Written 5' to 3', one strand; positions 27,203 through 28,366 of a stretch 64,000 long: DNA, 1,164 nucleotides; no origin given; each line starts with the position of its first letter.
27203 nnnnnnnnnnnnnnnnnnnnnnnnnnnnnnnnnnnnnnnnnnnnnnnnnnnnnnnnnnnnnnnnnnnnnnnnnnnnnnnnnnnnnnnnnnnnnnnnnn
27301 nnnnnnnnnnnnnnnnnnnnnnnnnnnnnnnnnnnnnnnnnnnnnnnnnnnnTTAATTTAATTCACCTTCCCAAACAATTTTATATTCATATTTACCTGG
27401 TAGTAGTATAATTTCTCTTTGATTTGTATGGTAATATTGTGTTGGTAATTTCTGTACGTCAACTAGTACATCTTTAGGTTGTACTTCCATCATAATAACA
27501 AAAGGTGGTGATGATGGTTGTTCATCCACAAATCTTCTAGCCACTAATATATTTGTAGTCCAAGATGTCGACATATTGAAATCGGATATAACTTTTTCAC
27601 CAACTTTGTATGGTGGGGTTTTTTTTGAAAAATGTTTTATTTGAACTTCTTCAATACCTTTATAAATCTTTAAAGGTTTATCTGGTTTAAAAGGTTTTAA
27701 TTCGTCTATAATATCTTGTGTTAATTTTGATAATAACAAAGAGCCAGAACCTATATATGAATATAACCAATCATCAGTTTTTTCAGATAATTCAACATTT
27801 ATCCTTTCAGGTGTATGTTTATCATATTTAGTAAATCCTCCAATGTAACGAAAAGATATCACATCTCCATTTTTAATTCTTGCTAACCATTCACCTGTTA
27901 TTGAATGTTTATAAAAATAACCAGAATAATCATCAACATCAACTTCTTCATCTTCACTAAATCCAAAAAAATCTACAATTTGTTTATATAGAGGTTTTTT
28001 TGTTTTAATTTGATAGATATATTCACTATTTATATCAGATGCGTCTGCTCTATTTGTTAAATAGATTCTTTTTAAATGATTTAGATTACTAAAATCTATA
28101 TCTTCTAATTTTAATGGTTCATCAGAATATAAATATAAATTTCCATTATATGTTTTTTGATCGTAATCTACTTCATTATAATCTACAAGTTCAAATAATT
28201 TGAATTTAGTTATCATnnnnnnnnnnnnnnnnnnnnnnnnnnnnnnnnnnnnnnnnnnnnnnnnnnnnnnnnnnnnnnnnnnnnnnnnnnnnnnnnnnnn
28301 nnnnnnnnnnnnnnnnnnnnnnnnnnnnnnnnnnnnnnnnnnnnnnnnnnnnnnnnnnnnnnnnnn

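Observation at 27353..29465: CCA-adding enzyme gene overlapping a downstream gene with an ART-like (STS...QxE) C-terminal domain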

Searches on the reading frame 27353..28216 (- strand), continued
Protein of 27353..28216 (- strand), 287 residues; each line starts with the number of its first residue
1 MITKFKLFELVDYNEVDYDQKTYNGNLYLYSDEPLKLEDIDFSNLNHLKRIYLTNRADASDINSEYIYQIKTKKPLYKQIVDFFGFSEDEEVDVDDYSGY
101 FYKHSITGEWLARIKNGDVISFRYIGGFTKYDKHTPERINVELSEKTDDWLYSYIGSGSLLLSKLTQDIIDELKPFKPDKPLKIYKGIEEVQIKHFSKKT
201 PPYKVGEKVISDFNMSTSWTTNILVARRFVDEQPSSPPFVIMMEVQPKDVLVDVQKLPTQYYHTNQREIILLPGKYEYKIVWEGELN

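Call 94: search_protein_families(library=pfam, proteins=[L020:6070-6921:+, L020:6924-7571:+, L020:7585-8004:+, L020:8827-9666:+, L020:9702-10139:+, L020:10141-10935:+, L020:2276-3472:+, L021:7120-7986:+, P0065, L020:4613-6073:+], max_evalue=0.01)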
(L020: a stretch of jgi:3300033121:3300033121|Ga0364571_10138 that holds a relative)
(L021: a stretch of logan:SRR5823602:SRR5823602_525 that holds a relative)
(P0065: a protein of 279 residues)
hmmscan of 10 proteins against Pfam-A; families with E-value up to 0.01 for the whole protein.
L020:6070-6921:+ (283 aa): 1 family
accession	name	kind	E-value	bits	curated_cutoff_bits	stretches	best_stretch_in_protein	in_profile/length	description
PF18760.7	ART-PolyVal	-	0.00012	23.3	31.2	1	147-282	28-132/140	ADP-Ribosyltransferase in polyvalent proteins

L020:6924-7571:+ (215 aa): 1 family
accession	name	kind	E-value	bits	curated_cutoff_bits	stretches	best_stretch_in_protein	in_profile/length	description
PF01885.22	PTS_2-RNA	-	0.0038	17.7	26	1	109-142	96-129/177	RNA 2'-phosphotransferase, Tpt1 / KptA family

L020:7585-8004:+ (139 aa): 0 families

L020:8827-9666:+ (279 aa): 0 families

L020:9702-10139:+ (145 aa): 1 family
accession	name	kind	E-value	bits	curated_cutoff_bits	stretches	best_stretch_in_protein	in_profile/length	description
PF06249.18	EutQ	-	0.0081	16.4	21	1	6-82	6-77/152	Ethanolamine utilisation protein EutQ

L020:10141-10935:+ (264 aa): 0 families

L020:2276-3472:+ (398 aa): 0 families

L021:7120-7986:+ (288 aa): 0 families

P0065 (279 aa): 0 families

L020:4613-6073:+ (486 aa): 4 families
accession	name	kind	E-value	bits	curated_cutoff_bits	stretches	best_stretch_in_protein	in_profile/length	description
PF01743.26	PolyA_pol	-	3.4e-20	73.1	23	1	37-175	2-124/126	Poly A polymerase head domain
PF12627.12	PolyA_pol_RNAbd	-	1.2e-14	54.3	22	1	215-265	11-61/64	Probable RNA and SrmB- binding site of polymerase A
PF01966.28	HD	-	7.4e-07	29.9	22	1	296-360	26-89/116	HD domain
PF13735.12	tRNA_NucTran2_2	-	1.5e-06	28.7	27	1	331-462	23-135/149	tRNA nucleotidyltransferase domain 2 putative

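Call 99: find_encoding_contigs(protein=P0067, flank=8000, max_places=1)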
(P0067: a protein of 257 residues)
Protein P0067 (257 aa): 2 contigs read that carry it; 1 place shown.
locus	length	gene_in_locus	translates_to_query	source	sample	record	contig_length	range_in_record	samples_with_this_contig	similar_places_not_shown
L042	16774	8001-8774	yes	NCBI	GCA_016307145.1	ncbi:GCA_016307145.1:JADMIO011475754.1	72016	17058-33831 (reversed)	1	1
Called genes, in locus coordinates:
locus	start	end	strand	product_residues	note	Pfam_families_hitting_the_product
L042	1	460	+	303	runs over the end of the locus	-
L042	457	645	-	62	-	-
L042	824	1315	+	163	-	-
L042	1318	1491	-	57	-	-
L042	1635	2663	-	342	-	-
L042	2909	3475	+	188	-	PF13639:zf-RING_2, PF13923:zf-C3HC4_2 (weak), PF14634:zf-RING_5 (weak), PF17123:zf-RING_11 (weak), PF00097:zf-C3HC4, PF13445:zf-RING_UBOX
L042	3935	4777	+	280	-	PF18922:DUF5672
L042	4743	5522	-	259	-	PF04724:Glyco_transf_17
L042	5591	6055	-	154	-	-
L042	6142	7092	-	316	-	-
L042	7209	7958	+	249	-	PF10021:PARG_cat_microb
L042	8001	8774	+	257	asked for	-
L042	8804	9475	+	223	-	-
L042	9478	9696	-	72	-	-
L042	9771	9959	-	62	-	-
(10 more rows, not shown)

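Call 100: find_encoding_contigs(protein=P0072, flank=8000, max_places=1)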
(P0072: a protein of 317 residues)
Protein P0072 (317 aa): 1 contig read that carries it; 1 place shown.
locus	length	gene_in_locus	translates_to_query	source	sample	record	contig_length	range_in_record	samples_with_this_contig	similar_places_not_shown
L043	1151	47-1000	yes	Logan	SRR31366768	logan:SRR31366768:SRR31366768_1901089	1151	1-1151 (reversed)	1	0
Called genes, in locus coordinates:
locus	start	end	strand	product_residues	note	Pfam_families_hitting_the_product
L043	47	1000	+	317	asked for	-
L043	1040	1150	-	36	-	?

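Call 101: find_encoding_contigs(protein=P0079, flank=8000, max_places=1)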
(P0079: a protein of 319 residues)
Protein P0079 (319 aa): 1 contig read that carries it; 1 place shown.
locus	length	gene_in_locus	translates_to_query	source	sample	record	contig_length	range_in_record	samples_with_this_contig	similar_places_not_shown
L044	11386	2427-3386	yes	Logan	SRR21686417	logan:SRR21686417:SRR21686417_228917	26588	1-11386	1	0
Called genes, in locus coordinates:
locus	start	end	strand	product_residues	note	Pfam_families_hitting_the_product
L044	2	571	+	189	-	?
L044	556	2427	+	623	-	-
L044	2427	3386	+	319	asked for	-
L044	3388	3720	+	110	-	-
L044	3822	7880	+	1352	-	PF17482:Phage_sheath_1C (faint), PF04984:Phage_sheath_1 (weak)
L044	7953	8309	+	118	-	-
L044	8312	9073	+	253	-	-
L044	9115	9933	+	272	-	-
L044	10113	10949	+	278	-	-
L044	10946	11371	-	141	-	-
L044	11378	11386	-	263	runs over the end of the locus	PF04542:Sigma70_r2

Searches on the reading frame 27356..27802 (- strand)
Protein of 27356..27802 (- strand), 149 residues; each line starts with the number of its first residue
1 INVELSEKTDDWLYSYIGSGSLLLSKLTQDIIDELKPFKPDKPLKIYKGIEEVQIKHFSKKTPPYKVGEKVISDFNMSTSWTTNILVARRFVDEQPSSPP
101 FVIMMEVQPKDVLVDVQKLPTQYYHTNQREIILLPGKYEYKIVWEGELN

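Call 29: search_solved_structures(query=A3, max_evalue=10, show_alignments=5)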
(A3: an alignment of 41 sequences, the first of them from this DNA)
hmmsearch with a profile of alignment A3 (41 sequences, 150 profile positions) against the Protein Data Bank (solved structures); distinct sequences matched with E-value up to 10: 3.
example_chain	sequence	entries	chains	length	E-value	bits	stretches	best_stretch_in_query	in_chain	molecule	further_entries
9zcd_A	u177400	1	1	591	0.19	14.6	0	80-105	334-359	30S ribosomal protein S1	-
8kef_a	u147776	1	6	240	0.26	14.2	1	21-84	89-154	Terminator gp8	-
8bn7_CCC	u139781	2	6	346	0.94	12.4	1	40-86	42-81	Cellulase, putative, cel5C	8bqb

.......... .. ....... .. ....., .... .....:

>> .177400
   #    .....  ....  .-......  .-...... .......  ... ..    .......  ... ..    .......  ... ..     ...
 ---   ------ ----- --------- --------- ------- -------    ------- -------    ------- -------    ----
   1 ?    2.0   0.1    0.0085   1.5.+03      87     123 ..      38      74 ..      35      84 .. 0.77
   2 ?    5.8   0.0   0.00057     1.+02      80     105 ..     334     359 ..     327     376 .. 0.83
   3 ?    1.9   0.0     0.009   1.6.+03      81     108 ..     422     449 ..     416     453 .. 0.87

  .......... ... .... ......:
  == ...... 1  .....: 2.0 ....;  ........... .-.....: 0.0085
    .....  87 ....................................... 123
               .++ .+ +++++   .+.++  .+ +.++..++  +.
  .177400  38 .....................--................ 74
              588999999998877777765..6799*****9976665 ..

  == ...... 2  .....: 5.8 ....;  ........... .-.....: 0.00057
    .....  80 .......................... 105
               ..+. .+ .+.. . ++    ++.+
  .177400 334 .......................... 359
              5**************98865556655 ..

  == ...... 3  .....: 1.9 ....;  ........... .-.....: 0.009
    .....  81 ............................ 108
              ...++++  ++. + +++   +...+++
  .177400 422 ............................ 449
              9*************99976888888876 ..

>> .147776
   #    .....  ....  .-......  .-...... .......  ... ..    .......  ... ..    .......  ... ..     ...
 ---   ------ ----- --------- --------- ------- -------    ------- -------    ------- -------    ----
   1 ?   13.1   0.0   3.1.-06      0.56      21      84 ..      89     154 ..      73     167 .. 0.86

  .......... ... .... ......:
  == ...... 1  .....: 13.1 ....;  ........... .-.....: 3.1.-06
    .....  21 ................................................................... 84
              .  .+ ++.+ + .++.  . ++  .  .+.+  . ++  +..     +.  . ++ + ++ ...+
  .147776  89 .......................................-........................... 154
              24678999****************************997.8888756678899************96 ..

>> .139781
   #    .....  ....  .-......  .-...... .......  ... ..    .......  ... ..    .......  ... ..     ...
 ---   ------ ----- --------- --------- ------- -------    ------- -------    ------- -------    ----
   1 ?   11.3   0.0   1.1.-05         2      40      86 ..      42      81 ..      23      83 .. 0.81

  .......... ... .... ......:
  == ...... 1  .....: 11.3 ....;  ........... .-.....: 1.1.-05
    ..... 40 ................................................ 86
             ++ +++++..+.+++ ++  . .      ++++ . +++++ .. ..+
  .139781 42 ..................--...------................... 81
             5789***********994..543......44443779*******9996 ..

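Call 75: search_dna_similar(query=window:27356-27802:-, collection=phages, mode=protein, max_evalue=10, max_rows=15)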
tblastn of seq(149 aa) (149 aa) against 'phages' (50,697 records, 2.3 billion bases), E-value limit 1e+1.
No match.

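Call 105: find_homologous_proteins(query=A3, max_evalue=0.001)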
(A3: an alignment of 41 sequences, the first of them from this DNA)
Query A3 (41 sequences) (149 aa, profile of the alignment): 21 proteins with E <= 0.001 among 980 candidates.
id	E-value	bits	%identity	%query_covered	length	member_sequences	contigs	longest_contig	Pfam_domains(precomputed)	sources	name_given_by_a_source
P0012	1.7e-36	143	75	98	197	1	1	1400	-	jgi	-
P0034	1.5e-35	140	59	99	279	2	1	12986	-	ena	-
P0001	1.5e-35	140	84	98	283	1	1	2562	-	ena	-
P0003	1.7e-35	140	72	99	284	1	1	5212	-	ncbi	-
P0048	2.9e-35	139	58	99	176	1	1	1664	-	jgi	jgi:hypothetical protein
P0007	3.4e-34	136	70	97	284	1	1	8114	-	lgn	-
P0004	3.9e-34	135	71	99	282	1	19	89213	-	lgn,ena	-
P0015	1.1e-33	134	67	95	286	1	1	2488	-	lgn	-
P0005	4.4e-33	132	71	96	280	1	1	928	-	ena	-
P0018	1.2e-32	131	61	97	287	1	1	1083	-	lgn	-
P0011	1.4e-32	130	66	97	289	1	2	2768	-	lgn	-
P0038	2.3e-32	130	58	96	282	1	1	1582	-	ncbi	-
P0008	2.9e-32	129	60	99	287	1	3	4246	-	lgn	-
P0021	4.8e-32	129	63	99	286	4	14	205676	-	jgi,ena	-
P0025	5.9e-32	128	65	97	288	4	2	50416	-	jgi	-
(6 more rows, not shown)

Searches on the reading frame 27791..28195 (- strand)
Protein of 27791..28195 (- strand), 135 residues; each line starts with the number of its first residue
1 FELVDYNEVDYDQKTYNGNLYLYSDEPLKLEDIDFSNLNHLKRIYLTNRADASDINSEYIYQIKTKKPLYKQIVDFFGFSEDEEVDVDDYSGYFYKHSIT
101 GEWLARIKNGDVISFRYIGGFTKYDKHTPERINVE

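Call 50: predict_structure(alignment_id=A4)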
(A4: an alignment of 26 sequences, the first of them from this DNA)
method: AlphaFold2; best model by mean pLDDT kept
length: 135 residues; sequences in the alignment: 26
mean_pLDDT: 81.1   pTM: 0.72
mean pLDDT of the five models: 81.1, 79.8, 79.3, 78.5, 77.1
residues with pLDDT >= 90: 56; 70-90: 47; 50-70: 27; < 50: 5
segments of 3 or more residues with pLDDT < 50: 1-5
pLDDT, mean of each block of 10 residues (from residue 1): 47 86 91 85 83 78 96 73 82 90 92 92 65 71
secondary structure, 60 per line:
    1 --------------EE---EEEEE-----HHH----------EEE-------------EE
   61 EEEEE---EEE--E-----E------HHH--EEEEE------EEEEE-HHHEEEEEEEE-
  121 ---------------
elements in order: E20-24 E43-45 E59-65 E69-71 E92-96 E103-107 E112-119
